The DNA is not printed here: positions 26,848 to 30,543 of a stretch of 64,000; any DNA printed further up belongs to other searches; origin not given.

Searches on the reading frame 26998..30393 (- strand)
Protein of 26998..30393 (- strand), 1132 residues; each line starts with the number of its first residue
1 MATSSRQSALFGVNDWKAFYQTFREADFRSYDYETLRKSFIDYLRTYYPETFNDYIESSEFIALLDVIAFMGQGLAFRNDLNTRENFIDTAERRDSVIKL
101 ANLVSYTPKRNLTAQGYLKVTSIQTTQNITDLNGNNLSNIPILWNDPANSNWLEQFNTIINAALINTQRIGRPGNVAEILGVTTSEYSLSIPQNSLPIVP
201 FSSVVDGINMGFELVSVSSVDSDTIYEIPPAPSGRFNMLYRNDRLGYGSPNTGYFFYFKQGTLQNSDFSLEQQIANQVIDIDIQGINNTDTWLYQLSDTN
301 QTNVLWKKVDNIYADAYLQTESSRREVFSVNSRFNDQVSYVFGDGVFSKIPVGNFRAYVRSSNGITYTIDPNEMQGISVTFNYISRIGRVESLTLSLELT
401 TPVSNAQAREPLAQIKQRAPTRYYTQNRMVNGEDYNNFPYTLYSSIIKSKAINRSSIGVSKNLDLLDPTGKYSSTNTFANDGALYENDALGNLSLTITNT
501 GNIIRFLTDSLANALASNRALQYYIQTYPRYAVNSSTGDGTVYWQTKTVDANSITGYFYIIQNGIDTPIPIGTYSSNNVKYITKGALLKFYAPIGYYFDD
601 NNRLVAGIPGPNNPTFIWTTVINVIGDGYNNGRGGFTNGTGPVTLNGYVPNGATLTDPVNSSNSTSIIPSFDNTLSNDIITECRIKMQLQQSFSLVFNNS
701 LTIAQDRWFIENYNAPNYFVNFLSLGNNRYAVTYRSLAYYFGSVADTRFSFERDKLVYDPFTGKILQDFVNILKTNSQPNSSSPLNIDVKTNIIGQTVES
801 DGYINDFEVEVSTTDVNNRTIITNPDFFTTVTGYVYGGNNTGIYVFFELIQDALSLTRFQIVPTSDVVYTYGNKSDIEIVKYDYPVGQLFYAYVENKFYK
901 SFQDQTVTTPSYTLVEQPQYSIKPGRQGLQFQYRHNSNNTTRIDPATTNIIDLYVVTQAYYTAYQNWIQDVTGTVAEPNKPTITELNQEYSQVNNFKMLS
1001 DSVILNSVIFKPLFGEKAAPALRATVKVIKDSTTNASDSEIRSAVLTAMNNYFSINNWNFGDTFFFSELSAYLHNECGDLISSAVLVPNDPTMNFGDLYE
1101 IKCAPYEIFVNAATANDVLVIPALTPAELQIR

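Call 98: search_protein_families(library=phrogs, proteins=[window:26998-30393:-], max_evalue=0.001)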
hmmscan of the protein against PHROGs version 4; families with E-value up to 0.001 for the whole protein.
window:26998-30393:- (1132 aa): 2 families
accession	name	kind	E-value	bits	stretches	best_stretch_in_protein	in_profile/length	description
phrog_10646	-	tail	1.6e-253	845.3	2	1-852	1-815/1142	baseplate wedge subunit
phrog_219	-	tail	4.4e-22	79.4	2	27-126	5-103/598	baseplate wedge subunit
